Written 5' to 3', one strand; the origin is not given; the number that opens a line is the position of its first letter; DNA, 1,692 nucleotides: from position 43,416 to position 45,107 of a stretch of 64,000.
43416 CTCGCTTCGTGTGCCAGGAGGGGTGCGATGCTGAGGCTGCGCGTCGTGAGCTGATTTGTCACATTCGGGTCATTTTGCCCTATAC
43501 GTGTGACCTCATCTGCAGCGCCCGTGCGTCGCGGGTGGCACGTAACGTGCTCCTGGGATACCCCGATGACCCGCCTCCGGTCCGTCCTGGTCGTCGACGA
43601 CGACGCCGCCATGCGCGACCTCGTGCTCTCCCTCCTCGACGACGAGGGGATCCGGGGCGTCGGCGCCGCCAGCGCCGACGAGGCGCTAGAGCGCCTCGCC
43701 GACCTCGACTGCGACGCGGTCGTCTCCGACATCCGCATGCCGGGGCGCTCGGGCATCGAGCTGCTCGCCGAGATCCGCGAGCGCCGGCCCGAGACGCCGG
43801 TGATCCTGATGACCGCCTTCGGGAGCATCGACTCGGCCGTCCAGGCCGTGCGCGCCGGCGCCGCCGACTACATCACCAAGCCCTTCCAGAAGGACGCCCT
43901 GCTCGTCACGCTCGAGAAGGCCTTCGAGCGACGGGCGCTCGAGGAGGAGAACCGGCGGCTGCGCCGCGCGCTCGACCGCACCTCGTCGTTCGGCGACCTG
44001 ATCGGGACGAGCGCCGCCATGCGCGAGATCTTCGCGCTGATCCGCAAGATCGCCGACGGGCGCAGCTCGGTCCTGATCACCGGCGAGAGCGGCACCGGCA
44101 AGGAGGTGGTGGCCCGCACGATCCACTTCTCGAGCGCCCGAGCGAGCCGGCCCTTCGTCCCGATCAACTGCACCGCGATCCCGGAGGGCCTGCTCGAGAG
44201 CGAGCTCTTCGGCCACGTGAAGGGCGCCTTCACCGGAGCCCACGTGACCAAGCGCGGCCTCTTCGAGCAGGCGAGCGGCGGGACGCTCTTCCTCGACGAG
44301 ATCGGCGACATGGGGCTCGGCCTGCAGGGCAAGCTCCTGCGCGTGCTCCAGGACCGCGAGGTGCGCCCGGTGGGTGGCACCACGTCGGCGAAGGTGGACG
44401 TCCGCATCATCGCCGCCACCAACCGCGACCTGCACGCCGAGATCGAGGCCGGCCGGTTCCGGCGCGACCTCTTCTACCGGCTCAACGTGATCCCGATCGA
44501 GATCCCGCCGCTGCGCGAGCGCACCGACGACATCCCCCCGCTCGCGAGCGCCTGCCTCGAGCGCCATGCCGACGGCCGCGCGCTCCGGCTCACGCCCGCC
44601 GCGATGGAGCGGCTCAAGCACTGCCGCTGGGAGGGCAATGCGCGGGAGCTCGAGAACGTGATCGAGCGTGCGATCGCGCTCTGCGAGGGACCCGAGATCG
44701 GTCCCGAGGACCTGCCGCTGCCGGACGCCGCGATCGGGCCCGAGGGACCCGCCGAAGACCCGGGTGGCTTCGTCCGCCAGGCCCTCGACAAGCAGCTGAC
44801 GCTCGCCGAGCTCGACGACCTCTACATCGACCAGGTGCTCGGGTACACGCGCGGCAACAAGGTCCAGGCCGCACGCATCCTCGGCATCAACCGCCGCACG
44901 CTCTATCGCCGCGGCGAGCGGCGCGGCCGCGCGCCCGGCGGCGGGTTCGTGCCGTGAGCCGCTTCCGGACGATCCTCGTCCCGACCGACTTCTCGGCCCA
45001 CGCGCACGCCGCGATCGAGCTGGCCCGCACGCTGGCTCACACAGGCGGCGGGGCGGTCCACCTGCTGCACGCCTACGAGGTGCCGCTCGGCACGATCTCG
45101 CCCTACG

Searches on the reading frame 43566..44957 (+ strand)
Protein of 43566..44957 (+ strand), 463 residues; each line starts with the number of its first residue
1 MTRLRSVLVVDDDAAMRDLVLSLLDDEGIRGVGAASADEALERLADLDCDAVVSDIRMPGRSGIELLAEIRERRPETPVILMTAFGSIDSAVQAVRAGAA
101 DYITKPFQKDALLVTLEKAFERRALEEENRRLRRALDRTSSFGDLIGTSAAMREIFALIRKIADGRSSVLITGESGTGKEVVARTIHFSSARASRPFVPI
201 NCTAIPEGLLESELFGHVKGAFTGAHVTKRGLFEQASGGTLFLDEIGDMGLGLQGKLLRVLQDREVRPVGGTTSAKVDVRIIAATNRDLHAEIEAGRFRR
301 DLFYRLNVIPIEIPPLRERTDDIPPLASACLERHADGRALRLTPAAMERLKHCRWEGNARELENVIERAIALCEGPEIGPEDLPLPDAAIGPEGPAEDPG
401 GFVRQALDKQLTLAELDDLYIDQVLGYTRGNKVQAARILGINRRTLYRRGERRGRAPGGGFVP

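Call 9: search_protein_families(library=pfam, proteins=[window:43566-44957:+])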
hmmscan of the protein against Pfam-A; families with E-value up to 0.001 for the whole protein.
window:43566-44957:+ (463 aa): 9 families
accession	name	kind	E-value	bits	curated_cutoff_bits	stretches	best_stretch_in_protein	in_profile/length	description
PF00158.32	Sigma54_activat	-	5e-72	241.5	20.2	1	145-312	1-168/168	Sigma-54 interaction domain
PF00072.30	Response_reg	-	3.3e-30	104.9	30.2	1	7-115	1-109/111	Response regulator receiver domain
PF14532.12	Sigma54_activ_2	-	6.4e-23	82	25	1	146-316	1-138/138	Sigma-54 interaction domain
PF25601.1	AAA_lid_14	-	3.8e-19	68.7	27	1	317-385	1-72/87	AAA+ ATPase lid domain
PF02954.25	HTH_8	-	1.3e-10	41.3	22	1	413-449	2-38/42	Bacterial regulatory protein, Fis family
PF07728.20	AAA_5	-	3e-08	34.2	22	1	169-287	2-123/139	AAA domain (dynein-related subfamily)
PF13191.12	AAA_16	-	9.7e-06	26.6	32.6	1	147-215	4-79/167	AAA ATPase domain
PF00004.35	AAA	-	6.9e-05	23.7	21.2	1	169-303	1-128/131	ATPase family associated with various cellular activities (AAA)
PF07724.20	AAA_2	-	0.00052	20.5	27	1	167-295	4-133/166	AAA domain (Cdc48 subfamily)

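Call 10: find_related_loci(query=window:43566-44957:+, collection=genome_contigs, flank=6000)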
Query window:43566-44957:+ (463 aa) in genome_contigs; peptide patterns used: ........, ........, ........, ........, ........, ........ (x = any residue, [..] = any of these).
600 stretches matched a pattern (row limit reached: there are more); 600 encode a relative of the query (tblastn E <= 1e-3); the best 80 are kept; 80 distinct loci.
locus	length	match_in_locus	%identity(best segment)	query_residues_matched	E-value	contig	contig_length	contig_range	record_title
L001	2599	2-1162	72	63-447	0e+0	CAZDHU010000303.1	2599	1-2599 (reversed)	MAG TPA_asm: uncultured Myxococcaceae bacterium isolate binchicken_co200_49 genome assembly, contig: k141_537397, whole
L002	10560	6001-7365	45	1-457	3e-122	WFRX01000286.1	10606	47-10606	MAG: bacterium isolate S015_6 k151_484712, whole genome shotgun sequence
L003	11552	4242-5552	47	6-449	6e-121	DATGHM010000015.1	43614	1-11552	MAG TPA_asm: Candidatus Acidiferrales bacterium isolate SMAG_U9781 k141_1226683, whole genome shotgun sequence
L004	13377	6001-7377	48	6-459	5e-119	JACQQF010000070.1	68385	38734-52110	MAG: Candidatus Methylomirabilota bacterium isolate NC_groundwater_1326_Ag_S-0.2um_61_204 S_p2_S4_coassembly_k141_251249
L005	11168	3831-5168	46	7-454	6e-118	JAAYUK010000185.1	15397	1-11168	MAG: Nitrospiraceae bacterium isolate AS27yjCOA_151 80074_AS27, whole genome shotgun sequence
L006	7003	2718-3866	50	5-384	6e-117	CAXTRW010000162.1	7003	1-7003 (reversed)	MAG TPA_asm: uncultured Acidobacteriaceae bacterium isolate public_SRR14721966_metawrap_bin.3 genome assembly, contig: p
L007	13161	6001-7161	49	6-391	1e-116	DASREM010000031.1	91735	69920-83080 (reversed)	MAG TPA_asm: Terriglobales bacterium isolate SMAG_U10006 k141_408825, whole genome shotgun sequence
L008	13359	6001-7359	44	6-454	8e-117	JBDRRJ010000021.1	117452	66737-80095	MAG: Pseudomonadota bacterium isolate MEGAHIT-group-2.91 k141_970811, whole genome shotgun sequence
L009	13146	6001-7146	49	6-384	9e-117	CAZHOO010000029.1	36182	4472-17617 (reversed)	MAG TPA_asm: uncultured Terracidiphilus sp. isolate binchicken_co3_566 genome assembly, contig: NODE_3455_length_36182_c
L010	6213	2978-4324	45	5-454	2e-115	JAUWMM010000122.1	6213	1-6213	MAG: Desulfobacterales bacterium isolate CSMAG_2398 CSMAG_2398_k141_645861_length_6213_cov_7.0000, whole genome shotgun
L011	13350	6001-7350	45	1-446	2e-114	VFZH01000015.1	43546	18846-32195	MAG: Acidimicrobiia bacterium isolate K_Offshore_80m_m2_020 K_Offshore_80m_m2_020_Ga0194132_10001716, whole genome shotg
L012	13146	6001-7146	49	6-384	2e-114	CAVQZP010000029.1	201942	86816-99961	MAG: uncultured Acidobacteriota bacterium isolate MFD10071.bin.1.136 genome assembly, contig: contig_29260, whole genome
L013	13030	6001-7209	48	6-394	1e-113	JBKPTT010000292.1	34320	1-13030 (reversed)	MAG: Acidobacteriota bacterium isolate GM_HAYS_MAG_00049 GM_HAYS_000001674782, whole genome shotgun sequence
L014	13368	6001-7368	45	4-451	8e-113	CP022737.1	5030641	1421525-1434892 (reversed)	Halomonas ventosae strain NRS2HaP1 genome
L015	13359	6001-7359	45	2-449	7e-113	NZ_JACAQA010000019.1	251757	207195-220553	Pseudomonas gingeri strain G9001 run0228_G9001_S4_L004_contig_19, whole genome shotgun sequence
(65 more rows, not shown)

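Call 11: find_homologous_proteins(query=window:43566-44957:+, max_evalue=1e-100)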
Query window:43566-44957:+ (463 aa): 5737 proteins with E <= 1e-100 among 8000 candidates; the best 120 are listed.
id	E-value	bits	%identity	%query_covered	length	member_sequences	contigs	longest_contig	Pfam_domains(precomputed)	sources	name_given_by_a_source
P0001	7.6e-297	1002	100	100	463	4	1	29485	PF00158.33,PF25601.2,PF02954.26,PF14532.13,PF07728.21,PF00072.31,PF13191.13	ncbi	-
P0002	1.4e-261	886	89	98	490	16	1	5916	PF00158.33,PF25601.2,PF02954.26,PF14532.13,PF07728.21,PF00072.31,PF13191.13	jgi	jgi:DNA-binding NtrC family response regulator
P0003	7.7e-252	854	87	99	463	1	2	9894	PF00158.33,PF25601.2,PF02954.26,PF14532.13,PF07728.21,PF00072.31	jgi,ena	jgi:two-component system response regulator HydG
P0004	1.4e-251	853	86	99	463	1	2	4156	PF00158.33,PF25601.2,PF02954.26,PF14532.13,PF07728.21,PF00072.31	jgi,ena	-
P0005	2.8e-251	852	86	99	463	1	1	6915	PF00158.33,PF25601.2,PF02954.26,PF14532.13,PF07728.21,PF00072.31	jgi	jgi:two-component system response regulator HydG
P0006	1.7e-243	827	84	98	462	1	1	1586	PF00158.33,PF25601.2,PF02954.26,PF14532.13,PF07728.21,PF00072.31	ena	-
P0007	1.8e-239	813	81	98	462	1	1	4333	PF00158.33,PF25601.2,PF02954.26,PF14532.13,PF07728.21,PF00072.31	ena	-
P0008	2.0e-239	813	82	98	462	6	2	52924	PF00158.33,PF25601.2,PF02954.26,PF14532.13,PF07728.21,PF00072.31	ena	-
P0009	6.2e-239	812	83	98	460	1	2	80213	PF00158.33,PF25601.2,PF02954.26,PF14532.13,PF07728.21,PF00072.31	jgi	jgi:DNA-binding NtrC family response regulator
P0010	3.2e-238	809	81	98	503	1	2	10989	PF00158.33,PF25601.2,PF02954.26,PF14532.13,PF07728.21,PF00072.31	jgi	jgi:DNA-binding NtrC family response regulator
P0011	4.5e-237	805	81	98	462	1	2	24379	PF00158.33,PF25601.2,PF02954.26,PF14532.13,PF07728.21,PF00072.31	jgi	jgi:DNA-binding NtrC family response regulator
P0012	2.1e-236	803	82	98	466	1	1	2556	PF00158.33,PF25601.2,PF02954.26,PF14532.13,PF07728.21,PF00072.31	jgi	jgi:DNA-binding NtrC family response regulator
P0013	3.8e-236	802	81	99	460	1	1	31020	PF00158.33,PF25601.2,PF02954.26,PF14532.13,PF07728.21,PF00072.31,PF13191.13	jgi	jgi:two-component system response regulator AtoC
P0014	6.0e-233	792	80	98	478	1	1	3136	PF00158.33,PF25601.2,PF02954.26,PF14532.13,PF07728.21,PF00072.31,PF13191.13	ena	-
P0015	9.2e-233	791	79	99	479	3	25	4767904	PF00158.33,PF25601.2,PF02954.26,PF14532.13,PF07728.21,PF00072.31,PF13191.13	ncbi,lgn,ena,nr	ncbi:MAG: sigma-54 dependent transcriptional regulator [Myxococcota bacterium]|nr:sigma-54 dependent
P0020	4.9e-230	782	81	97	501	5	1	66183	PF00158.33,PF25601.2,PF02954.26,PF14532.13,PF07728.21,PF00072.31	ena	-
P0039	2.5e-222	757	78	97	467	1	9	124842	PF00158.33,PF25601.2,PF02954.26,PF14532.13,PF07728.21,PF00072.31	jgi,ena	-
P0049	3.1e-216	737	76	99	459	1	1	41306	PF00158.33,PF25601.2,PF02954.26,PF14532.13,PF07728.21,PF00072.31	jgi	jgi:DNA-binding NtrC family response regulator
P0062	2.3e-205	701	73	98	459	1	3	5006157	PF00158.33,PF25601.2,PF02954.26,PF14532.13,PF07728.21,PF00072.31,PF13191.13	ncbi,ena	-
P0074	3.8e-202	690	71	100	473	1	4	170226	PF00158.33,PF25601.2,PF02954.26,PF14532.13,PF07728.21,PF00072.31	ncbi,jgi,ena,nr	ncbi:MAG TPA: sigma-54 dependent transcriptional regulator [Myxococcota bacterium]|jgi:DNA-binding N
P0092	3.3e-198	677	70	97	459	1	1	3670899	PF00158.33,PF25601.2,PF02954.26,PF14532.13,PF07728.21,PF00072.31,PF13191.13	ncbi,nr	ncbi:MAG: sigma-54-dependent Fis family transcriptional regulator [Deltaproteobacteria bacterium]|nr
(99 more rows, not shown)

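Call 13: find_related_loci(query=window:43566-44957:+, collection=metagenome_contigs, flank=4000)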
Query window:43566-44957:+ (463 aa) in metagenome_contigs; peptide patterns used: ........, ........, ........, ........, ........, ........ (x = any residue, [..] = any of these).
600 stretches matched a pattern (row limit reached: there are more); 595 encode a relative of the query (tblastn E <= 1e-3); the best 80 are kept; 80 distinct loci.
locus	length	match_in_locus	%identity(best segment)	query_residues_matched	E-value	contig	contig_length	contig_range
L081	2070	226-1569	49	7-454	2e-139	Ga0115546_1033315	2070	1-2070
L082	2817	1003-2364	49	6-452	3e-135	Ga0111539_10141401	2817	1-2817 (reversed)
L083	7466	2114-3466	50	7-452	5e-128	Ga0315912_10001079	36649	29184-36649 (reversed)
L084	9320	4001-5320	47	6-449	2e-127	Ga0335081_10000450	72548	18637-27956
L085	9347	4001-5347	47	4-452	2e-126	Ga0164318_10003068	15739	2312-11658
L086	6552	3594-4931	47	6-457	3e-124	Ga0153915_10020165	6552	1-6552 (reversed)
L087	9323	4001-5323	47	6-452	2e-122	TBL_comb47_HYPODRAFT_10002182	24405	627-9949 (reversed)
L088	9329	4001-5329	49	4-446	6e-121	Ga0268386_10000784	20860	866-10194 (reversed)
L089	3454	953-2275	48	7-446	3e-124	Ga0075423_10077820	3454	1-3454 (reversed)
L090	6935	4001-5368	49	7-460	4e-120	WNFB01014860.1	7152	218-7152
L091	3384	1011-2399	46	3-460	4e-123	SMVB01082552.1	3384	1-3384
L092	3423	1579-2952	47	6-449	2e-122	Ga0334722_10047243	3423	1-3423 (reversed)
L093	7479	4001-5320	46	6-448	2e-119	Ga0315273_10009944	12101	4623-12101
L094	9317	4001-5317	46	7-449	8e-119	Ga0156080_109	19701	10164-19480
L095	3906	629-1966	45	6-454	8e-121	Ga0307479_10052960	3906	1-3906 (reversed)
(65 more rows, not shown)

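Call 14: find_encoding_contigs(protein=P0003, flank=5000, max_places=2)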
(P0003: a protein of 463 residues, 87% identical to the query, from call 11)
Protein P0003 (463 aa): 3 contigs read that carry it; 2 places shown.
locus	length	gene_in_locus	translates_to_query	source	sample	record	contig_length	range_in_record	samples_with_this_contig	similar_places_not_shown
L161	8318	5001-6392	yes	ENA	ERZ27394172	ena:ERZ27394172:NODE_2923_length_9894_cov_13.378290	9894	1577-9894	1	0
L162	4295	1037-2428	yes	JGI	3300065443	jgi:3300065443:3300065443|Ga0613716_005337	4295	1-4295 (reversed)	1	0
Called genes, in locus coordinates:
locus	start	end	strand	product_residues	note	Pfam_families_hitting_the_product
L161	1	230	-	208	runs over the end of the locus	PF00571:CBS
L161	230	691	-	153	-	PF00571:CBS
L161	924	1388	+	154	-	PF00571:CBS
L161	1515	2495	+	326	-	-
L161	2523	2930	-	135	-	PF00571:CBS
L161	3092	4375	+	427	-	PF11563:Protoglobin, PF00512:HisKA, PF02518:HATPase_c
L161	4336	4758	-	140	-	PF00571:CBS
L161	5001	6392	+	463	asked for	PF00072:Response_reg, PF00158:Sigma54_activat, PF14532:Sigma54_activ_2, PF07728:AAA_5 (weak), PF25601:AAA_lid_14, PF02954:HTH_8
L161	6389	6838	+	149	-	PF00582:Usp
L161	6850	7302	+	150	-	PF00582:Usp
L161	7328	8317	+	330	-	?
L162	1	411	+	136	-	?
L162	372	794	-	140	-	PF00571:CBS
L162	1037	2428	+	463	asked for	PF00072:Response_reg, PF00158:Sigma54_activat, PF14532:Sigma54_activ_2, PF07728:AAA_5 (weak), PF25601:AAA_lid_14, PF02954:HTH_8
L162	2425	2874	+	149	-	PF00582:Usp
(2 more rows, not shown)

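Call 15: find_encoding_contigs(protein=P0009, flank=5000, max_places=2)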
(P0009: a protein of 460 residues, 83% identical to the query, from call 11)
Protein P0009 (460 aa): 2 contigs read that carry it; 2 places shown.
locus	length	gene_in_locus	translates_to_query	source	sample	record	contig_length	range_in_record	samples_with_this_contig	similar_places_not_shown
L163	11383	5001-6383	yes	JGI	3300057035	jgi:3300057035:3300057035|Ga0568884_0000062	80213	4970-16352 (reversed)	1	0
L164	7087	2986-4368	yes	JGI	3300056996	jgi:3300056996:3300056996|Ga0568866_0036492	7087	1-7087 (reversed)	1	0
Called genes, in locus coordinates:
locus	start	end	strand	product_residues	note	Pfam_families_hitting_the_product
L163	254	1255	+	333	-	-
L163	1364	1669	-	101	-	-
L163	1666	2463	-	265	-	PF02332:Phenol_Hydrox, PF11266:Ald_deCOase (weak)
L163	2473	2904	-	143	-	PF00571:CBS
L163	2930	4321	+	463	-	PF11563:Protoglobin, PF00512:HisKA, PF10090:HPTransfase (faint), PF02518:HATPase_c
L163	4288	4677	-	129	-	PF00571:CBS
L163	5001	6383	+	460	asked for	PF00072:Response_reg, PF00158:Sigma54_activat, PF14532:Sigma54_activ_2, PF07728:AAA_5, PF25601:AAA_lid_14, PF02954:HTH_8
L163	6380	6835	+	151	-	PF00582:Usp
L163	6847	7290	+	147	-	PF00582:Usp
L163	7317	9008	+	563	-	PF13671:AAA_33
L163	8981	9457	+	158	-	PF00571:CBS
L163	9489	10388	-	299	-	PF13411:MerR_1 (weak), PF14559:TPR_19 (weak), PF13431:TPR_17 (weak), PF13432:TPR_16, PF13424:TPR_12, PF13414:TPR_11, PF13432:TPR_16, PF14559:TPR_19, +10 more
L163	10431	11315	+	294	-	PF01297:ZnuA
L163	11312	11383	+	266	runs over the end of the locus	PF00005:ABC_tran, PF02463:SMC_N (faint), PF13304:AAA_21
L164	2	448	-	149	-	?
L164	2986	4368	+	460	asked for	PF00072:Response_reg, PF00158:Sigma54_activat, PF14532:Sigma54_activ_2, PF07728:AAA_5, PF25601:AAA_lid_14, PF02954:HTH_8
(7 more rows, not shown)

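Call 16: find_encoding_contigs(protein=P0015, flank=5000, max_places=2)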
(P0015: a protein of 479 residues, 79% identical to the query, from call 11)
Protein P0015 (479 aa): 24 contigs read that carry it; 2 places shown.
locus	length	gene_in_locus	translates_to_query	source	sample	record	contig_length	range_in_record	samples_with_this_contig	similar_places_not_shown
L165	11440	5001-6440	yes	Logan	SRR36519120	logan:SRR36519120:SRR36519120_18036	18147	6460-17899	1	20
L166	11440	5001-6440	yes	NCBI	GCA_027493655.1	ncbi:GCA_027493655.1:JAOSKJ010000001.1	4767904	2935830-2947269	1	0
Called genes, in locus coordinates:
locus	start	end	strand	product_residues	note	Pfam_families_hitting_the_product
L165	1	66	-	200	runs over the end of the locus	PF00571:CBS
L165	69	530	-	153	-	PF00571:CBS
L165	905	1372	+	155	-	PF00571:CBS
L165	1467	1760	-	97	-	-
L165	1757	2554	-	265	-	PF11266:Ald_deCOase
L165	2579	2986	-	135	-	PF00571:CBS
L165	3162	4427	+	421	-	PF11563:Protoglobin, PF00512:HisKA, PF02518:HATPase_c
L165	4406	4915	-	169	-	PF00571:CBS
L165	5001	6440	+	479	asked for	PF13191:AAA_16 (faint), PF00072:Response_reg, PF00158:Sigma54_activat, PF14532:Sigma54_activ_2, PF07728:AAA_5, PF25601:AAA_lid_14, PF02954:HTH_8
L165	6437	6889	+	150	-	PF00582:Usp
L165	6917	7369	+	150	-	PF00582:Usp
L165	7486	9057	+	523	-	PF13671:AAA_33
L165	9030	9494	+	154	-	PF00571:CBS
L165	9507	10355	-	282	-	PF13411:MerR_1, PF13432:TPR_16 (weak), PF13431:TPR_17 (weak), PF13432:TPR_16, PF14559:TPR_19 (weak), PF13424:TPR_12 (weak), PF13432:TPR_16, PF14559:TPR_19 (weak), +11 more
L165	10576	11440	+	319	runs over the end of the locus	PF01297:ZnuA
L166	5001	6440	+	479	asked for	PF13191:AAA_16 (faint), PF00072:Response_reg, PF00158:Sigma54_activat, PF14532:Sigma54_activ_2, PF07728:AAA_5, PF25601:AAA_lid_14, PF02954:HTH_8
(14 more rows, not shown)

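Call 17: find_encoding_contigs(protein=P0062, flank=5000, max_places=2)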
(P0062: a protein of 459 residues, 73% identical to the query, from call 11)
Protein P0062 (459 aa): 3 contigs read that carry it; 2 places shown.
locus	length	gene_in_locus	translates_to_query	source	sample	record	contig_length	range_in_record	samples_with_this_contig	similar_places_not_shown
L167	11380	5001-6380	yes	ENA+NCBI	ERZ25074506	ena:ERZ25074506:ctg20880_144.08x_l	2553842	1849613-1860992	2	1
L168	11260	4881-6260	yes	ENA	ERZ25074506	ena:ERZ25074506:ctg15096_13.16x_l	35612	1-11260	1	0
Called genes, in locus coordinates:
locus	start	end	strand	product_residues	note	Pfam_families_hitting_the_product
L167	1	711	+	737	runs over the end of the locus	PF00403:HMA, PF00122:E1-E2_ATPase, PF00702:Hydrolase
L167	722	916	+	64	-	PF03597:FixS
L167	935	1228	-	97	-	-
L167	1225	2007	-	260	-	PF13794:Ferritin_fold-like (weak), PF11266:Ald_deCOase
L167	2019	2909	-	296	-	-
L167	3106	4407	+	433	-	PF11563:Protoglobin, PF00512:HisKA, PF02518:HATPase_c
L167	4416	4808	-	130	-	PF00571:CBS (weak)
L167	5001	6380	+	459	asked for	PF00072:Response_reg, PF13191:AAA_16 (weak), PF00158:Sigma54_activat, PF14532:Sigma54_activ_2, PF07728:AAA_5 (weak), PF25601:AAA_lid_14, PF02954:HTH_8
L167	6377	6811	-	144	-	PF00571:CBS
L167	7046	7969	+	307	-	PF00582:Usp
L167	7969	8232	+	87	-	-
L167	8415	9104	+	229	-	PF02433:FixO (faint), PF00034:Cytochrom_C, PF13442:Cytochrome_CBB3 (faint)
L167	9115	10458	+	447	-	PF00115:COX1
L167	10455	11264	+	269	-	PF01078:Mg_chelatase (faint), PF07728:AAA_5, PF08406:CbbQ_C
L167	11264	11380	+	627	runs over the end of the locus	-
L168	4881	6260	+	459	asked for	PF00072:Response_reg, PF13191:AAA_16 (weak), PF00158:Sigma54_activat, PF14532:Sigma54_activ_2, PF07728:AAA_5 (weak), PF25601:AAA_lid_14, PF02954:HTH_8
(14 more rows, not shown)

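Call 18: find_encoding_contigs(protein=P0008, flank=5000, max_places=1)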
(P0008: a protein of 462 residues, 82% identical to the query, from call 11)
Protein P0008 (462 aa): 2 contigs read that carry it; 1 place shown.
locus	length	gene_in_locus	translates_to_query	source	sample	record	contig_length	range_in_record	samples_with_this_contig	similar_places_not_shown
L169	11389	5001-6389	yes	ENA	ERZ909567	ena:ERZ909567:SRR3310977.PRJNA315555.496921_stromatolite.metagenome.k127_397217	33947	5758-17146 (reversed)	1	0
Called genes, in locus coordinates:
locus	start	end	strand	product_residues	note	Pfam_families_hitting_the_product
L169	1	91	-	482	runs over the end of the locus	PF00115:COX1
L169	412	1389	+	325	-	-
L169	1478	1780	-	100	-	-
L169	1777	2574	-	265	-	PF02332:Phenol_Hydrox, PF11266:Ald_deCOase (weak)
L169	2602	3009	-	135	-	PF00571:CBS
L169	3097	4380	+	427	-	PF11563:Protoglobin, PF00512:HisKA, PF02518:HATPase_c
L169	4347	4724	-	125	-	PF00571:CBS (weak)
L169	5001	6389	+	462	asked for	PF00072:Response_reg, PF00158:Sigma54_activat, PF14532:Sigma54_activ_2, PF07728:AAA_5, PF25601:AAA_lid_14, PF02954:HTH_8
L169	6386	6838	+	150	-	PF00582:Usp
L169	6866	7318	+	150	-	PF00582:Usp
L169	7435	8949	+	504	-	PF13671:AAA_33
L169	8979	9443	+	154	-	PF00571:CBS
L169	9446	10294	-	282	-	PF13411:MerR_1 (weak), PF13432:TPR_16, PF13431:TPR_17 (weak), PF13432:TPR_16, PF14559:TPR_19 (weak), PF07719:TPR_2 (weak), PF13432:TPR_16, PF14559:TPR_19, +10 more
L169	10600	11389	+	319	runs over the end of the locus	PF01297:ZnuA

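Call 19: find_encoding_contigs(protein=P0013, flank=5000, max_places=1)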
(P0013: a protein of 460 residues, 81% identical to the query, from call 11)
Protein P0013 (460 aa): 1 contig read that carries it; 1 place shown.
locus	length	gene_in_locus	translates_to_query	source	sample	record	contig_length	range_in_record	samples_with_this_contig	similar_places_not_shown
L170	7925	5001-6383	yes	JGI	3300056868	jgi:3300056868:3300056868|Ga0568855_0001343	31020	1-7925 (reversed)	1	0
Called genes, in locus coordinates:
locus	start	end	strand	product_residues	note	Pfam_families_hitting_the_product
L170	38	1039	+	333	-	-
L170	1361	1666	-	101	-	-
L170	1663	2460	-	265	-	PF02332:Phenol_Hydrox, PF11266:Ald_deCOase (weak)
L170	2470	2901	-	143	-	PF00571:CBS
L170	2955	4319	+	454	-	PF11563:Protoglobin, PF00512:HisKA, PF02518:HATPase_c, PF10090:HPTransfase (faint)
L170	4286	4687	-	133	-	PF00571:CBS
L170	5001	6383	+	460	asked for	PF00072:Response_reg, PF13191:AAA_16 (faint), PF00158:Sigma54_activat, PF14532:Sigma54_activ_2, PF07728:AAA_5 (weak), PF25601:AAA_lid_14, PF02954:HTH_8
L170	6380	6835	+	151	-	PF00582:Usp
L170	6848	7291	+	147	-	PF00582:Usp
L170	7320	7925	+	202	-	?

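Call 20: find_encoding_contigs(protein=P0039, flank=5000, max_places=1)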
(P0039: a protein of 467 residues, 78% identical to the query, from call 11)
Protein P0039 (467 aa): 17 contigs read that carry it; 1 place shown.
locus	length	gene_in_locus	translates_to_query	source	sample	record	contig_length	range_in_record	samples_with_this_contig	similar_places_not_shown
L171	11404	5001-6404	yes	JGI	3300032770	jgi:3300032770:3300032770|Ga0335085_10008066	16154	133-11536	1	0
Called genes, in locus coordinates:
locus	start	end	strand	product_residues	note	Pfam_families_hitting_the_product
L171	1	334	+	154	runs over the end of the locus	?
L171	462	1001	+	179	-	PF00313:CSD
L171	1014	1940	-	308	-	-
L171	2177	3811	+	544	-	-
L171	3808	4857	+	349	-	PF03781:FGE-sulfatase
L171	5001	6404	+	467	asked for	PF00072:Response_reg, PF00158:Sigma54_activat, PF14532:Sigma54_activ_2, PF07728:AAA_5, PF25601:AAA_lid_14, PF02954:HTH_8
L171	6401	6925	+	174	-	PF00582:Usp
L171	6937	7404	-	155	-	PF13442:Cytochrome_CBB3, PF00034:Cytochrom_C (weak)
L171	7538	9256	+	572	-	PF13238:AAA_18 (faint), PF13671:AAA_33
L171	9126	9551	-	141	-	PF00571:CBS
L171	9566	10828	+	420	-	PF12838:Fer4_7 (faint), PF13183:Fer4_8 (faint), PF13534:Fer4_17 (faint), PF00037:Fer4 (faint), PF12797:Fer4_2 (faint), PF12837:Fer4_6 (faint), PF13237:Fer4_10 (faint), PF17179:Fer4_22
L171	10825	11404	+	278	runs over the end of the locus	PF00175:NAD_binding_1, PF10418:DHODB_Fe-S_bind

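Call 21: find_encoding_contigs(protein=P0074, flank=5000, max_places=1)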
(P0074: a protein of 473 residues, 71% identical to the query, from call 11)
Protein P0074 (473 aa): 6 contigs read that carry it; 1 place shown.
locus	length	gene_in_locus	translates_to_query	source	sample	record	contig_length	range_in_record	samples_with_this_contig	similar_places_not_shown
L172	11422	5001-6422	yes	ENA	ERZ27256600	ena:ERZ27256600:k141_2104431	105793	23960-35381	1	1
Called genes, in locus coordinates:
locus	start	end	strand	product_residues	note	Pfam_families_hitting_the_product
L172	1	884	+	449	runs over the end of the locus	PF03710:GlnE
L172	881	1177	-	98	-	-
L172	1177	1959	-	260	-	PF02332:Phenol_Hydrox (weak), PF11266:Ald_deCOase (weak)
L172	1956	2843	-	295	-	-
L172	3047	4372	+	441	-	PF11563:Protoglobin, PF00512:HisKA, PF02518:HATPase_c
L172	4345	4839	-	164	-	PF00571:CBS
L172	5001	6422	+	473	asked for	PF00072:Response_reg, PF00158:Sigma54_activat, PF14532:Sigma54_activ_2, PF07728:AAA_5, PF25601:AAA_lid_14, PF02954:HTH_8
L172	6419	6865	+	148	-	PF00582:Usp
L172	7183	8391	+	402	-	PF12256:TcdB_toxin_midN (faint), PF13517:FG-GAP_3 (weak), PF01839:FG-GAP (weak)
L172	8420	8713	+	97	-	-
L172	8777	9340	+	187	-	PF06835:LptC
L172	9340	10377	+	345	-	PF03968:LptD_N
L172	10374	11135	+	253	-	PF00005:ABC_tran, PF12399:BCA_ABC_TP_C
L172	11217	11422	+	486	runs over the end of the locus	PF00309:Sigma54_AID, PF04963:Sigma54_CBD, PF04552:Sigma54_DBD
